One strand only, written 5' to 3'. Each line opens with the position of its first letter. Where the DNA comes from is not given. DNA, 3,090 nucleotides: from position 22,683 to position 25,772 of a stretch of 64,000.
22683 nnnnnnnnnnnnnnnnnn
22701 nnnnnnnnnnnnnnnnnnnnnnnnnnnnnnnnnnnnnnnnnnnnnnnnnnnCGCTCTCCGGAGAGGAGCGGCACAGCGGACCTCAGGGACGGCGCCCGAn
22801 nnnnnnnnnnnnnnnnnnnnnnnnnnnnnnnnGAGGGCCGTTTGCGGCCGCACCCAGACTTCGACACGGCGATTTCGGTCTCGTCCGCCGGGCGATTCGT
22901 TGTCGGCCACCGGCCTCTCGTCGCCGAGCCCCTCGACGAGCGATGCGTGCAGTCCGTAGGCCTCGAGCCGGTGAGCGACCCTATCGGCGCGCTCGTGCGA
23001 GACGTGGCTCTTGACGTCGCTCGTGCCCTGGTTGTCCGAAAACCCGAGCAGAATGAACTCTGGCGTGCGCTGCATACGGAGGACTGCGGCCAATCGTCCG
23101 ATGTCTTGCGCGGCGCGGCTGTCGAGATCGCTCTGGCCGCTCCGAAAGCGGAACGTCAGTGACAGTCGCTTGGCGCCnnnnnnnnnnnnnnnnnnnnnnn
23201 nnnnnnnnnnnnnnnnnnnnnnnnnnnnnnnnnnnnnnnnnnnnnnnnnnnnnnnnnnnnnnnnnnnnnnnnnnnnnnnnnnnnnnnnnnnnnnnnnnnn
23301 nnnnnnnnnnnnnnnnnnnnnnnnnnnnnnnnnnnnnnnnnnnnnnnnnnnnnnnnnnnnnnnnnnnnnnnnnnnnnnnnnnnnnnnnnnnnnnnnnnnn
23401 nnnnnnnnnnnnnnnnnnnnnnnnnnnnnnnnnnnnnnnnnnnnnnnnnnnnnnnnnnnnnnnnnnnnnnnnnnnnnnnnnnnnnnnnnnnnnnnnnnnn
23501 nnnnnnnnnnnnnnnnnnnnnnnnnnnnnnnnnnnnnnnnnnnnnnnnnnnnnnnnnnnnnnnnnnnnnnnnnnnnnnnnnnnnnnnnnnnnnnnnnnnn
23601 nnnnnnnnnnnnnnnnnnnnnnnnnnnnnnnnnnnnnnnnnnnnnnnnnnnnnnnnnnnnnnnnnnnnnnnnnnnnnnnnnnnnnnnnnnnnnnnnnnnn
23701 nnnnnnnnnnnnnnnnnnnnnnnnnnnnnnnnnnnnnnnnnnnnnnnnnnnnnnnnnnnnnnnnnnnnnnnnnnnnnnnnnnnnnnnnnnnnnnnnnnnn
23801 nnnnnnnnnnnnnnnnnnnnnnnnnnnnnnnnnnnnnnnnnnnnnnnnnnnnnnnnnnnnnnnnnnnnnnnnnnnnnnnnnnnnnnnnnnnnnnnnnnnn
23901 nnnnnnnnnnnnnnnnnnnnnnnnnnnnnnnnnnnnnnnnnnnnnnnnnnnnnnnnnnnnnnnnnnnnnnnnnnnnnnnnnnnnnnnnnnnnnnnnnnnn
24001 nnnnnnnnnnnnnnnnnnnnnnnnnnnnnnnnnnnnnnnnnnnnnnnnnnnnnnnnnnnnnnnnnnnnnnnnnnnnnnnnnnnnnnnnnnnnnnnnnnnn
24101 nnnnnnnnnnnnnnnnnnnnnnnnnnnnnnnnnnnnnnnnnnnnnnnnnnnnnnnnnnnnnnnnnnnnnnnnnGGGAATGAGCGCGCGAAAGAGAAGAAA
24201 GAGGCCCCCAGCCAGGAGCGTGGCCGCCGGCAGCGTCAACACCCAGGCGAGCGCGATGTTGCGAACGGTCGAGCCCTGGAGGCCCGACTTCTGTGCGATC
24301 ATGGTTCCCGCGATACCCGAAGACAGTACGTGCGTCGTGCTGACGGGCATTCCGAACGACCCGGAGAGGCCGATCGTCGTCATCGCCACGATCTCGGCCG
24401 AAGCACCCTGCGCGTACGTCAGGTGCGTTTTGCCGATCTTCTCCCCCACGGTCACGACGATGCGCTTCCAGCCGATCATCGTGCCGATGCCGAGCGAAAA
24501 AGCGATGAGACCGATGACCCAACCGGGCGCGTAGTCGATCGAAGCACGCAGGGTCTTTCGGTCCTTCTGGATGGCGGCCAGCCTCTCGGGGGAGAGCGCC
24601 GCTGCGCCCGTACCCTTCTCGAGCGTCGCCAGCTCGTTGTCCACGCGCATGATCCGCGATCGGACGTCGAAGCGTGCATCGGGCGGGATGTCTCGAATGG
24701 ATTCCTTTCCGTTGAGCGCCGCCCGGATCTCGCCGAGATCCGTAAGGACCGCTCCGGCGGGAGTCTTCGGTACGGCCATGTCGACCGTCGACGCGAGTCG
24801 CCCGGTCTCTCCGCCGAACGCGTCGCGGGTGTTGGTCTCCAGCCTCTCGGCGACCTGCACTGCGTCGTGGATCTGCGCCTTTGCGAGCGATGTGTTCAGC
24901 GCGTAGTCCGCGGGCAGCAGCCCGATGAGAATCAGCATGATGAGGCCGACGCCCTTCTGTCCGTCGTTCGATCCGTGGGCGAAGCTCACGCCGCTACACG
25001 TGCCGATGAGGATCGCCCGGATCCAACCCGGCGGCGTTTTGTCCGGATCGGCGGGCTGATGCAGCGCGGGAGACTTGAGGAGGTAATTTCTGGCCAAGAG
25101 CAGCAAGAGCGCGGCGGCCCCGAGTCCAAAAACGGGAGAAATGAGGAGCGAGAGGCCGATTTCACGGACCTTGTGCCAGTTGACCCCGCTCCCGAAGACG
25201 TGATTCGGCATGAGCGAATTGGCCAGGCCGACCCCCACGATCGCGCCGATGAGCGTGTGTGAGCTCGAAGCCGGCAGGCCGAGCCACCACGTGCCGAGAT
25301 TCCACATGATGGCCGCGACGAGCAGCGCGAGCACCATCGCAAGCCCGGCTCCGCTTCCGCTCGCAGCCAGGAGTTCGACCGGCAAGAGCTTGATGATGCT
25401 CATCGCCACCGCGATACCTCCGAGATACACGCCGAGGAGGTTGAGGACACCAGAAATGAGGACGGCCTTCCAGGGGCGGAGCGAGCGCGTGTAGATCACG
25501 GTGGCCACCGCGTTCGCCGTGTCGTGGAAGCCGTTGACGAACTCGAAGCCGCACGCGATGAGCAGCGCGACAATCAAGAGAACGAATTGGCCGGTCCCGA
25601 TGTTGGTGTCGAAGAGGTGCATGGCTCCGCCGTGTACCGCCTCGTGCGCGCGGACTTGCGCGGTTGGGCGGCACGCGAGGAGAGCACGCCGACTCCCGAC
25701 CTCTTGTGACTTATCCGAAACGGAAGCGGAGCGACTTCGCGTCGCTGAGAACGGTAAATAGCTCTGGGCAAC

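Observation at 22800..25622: Single 940-aa polypeptide fusing a PiT phosphate permease, a PstS-like binding domain and an OmpA-like domain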

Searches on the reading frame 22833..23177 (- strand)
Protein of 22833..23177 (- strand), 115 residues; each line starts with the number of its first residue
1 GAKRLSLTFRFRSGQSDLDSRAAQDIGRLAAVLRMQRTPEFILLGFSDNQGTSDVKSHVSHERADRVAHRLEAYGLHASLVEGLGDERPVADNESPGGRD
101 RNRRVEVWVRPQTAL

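Call 78: search_solved_structures(query=window:22833-23177:-, max_evalue=0.01, show_alignments=5)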
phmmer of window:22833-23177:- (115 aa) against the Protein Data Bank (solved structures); distinct sequences matched with E-value up to 0.01: 41.
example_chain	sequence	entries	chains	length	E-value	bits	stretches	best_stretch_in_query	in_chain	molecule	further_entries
2k1s_A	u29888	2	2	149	3.9e-11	46.6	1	10-111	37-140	Inner membrane lipoprotein yiaD | Probable lipoprotein YiaD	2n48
5wtp_A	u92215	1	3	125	3.3e-09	40.4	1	6-107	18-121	OmpA family protein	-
2lbt_A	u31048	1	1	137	5.3e-09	39.8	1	19-109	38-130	Uncharacterized protein Rv0899/MT0922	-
9v99_A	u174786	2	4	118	5.4e-09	39.8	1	3-107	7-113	Outer membrane beta-barrel domain-containing protein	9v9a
9ydo_Da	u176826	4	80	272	7.9e-09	39.2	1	14-107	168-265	Sodium-type flagellar protein MotY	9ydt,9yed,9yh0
9yfg_Da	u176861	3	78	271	8.5e-09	39.1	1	14-107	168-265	Sodium-type flagellar protein MotY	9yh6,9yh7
9yec_Da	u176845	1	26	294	9.4e-09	39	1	14-107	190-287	Sodium-type flagellar protein MotY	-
5u1h_A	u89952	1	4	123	9.6e-09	39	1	4-111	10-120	Outer membrane porin F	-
2lca_A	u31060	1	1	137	1.4e-08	38.4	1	26-109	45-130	Uncharacterized protein Rv0899/MT0922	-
6jfw_A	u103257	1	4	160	1.8e-08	38.1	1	29-112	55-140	PA0833-PD protein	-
2kgw_A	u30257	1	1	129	1.8e-08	38.1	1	26-109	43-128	Outer membrane protein A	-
5wtl_A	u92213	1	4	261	2.1e-08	37.9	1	6-107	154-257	OmpA family protein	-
9v9b_A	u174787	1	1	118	2.7e-08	37.5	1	3-107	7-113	Outer membrane beta-barrel domain-containing protein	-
5eaz_A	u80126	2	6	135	5e-08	36.7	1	24-109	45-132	YfiB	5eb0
5eb1_B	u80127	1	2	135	5e-08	36.7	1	24-109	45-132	YfiB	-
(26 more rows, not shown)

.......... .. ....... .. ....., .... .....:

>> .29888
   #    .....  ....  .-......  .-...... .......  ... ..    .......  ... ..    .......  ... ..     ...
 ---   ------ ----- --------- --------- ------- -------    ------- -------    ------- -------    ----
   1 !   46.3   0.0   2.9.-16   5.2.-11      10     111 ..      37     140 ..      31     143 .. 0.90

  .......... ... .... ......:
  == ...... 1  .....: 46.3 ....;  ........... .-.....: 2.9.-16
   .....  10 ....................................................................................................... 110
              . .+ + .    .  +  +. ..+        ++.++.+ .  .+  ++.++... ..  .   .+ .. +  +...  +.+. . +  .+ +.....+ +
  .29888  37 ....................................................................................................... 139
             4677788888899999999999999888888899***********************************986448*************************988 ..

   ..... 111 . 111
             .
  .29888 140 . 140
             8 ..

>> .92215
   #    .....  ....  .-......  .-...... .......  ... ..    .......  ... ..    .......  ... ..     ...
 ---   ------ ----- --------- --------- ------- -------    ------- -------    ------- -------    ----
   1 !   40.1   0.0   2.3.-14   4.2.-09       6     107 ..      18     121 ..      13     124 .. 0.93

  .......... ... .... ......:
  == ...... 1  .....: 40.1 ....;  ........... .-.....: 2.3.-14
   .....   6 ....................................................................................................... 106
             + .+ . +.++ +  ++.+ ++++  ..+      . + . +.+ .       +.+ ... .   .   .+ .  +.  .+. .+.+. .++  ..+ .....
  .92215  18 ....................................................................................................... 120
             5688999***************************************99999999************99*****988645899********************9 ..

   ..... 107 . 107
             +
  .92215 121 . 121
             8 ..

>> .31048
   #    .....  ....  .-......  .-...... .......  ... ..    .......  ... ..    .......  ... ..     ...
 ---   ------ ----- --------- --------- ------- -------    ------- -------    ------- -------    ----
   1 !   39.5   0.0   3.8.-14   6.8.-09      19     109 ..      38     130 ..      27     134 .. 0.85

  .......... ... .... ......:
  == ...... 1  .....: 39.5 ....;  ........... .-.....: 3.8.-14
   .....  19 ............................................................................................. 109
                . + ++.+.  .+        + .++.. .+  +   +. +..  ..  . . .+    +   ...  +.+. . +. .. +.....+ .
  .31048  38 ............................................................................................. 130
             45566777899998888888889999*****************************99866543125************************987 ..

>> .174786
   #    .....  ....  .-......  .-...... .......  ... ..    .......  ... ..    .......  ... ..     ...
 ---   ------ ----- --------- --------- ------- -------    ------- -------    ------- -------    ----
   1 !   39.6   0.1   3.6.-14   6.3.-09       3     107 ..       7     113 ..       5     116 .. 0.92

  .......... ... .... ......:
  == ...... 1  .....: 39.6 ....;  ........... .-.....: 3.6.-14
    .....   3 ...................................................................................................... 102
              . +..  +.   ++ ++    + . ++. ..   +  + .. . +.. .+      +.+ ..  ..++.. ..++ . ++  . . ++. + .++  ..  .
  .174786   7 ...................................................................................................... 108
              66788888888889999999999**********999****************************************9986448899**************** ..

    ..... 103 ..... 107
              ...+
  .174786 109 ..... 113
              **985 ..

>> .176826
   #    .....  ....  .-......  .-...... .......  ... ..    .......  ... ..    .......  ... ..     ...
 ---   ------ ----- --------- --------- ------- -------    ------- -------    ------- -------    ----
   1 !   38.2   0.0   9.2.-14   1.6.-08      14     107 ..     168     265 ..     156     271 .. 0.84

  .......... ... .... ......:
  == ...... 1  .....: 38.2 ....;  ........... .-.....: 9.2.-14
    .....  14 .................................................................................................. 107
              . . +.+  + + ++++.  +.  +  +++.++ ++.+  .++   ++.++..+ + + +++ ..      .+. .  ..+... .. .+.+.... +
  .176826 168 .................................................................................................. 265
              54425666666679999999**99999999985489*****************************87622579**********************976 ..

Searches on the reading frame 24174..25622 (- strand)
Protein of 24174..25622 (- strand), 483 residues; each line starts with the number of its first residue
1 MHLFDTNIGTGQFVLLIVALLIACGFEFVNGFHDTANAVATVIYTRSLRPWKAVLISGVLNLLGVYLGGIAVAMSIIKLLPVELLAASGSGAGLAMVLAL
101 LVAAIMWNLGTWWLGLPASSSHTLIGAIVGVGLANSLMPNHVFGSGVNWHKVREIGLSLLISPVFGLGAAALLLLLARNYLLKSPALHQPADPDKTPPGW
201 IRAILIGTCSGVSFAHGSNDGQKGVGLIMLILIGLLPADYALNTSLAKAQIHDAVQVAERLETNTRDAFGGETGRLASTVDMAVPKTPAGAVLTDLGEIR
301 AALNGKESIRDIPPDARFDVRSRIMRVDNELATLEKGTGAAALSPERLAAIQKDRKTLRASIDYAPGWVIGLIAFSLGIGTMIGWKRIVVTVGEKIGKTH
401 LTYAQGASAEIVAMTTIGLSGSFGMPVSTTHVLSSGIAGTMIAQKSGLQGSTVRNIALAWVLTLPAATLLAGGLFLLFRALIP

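Call 15: search_solved_structures(query=window:24174-25622:-, max_evalue=0.001, show_alignments=1)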
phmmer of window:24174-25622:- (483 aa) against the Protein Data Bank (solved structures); distinct sequences matched with E-value up to 0.001: 1.
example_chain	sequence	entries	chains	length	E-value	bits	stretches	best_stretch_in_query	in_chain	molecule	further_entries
6l85_A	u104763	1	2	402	1.5e-19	73.2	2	15-168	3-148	Phosphate transporter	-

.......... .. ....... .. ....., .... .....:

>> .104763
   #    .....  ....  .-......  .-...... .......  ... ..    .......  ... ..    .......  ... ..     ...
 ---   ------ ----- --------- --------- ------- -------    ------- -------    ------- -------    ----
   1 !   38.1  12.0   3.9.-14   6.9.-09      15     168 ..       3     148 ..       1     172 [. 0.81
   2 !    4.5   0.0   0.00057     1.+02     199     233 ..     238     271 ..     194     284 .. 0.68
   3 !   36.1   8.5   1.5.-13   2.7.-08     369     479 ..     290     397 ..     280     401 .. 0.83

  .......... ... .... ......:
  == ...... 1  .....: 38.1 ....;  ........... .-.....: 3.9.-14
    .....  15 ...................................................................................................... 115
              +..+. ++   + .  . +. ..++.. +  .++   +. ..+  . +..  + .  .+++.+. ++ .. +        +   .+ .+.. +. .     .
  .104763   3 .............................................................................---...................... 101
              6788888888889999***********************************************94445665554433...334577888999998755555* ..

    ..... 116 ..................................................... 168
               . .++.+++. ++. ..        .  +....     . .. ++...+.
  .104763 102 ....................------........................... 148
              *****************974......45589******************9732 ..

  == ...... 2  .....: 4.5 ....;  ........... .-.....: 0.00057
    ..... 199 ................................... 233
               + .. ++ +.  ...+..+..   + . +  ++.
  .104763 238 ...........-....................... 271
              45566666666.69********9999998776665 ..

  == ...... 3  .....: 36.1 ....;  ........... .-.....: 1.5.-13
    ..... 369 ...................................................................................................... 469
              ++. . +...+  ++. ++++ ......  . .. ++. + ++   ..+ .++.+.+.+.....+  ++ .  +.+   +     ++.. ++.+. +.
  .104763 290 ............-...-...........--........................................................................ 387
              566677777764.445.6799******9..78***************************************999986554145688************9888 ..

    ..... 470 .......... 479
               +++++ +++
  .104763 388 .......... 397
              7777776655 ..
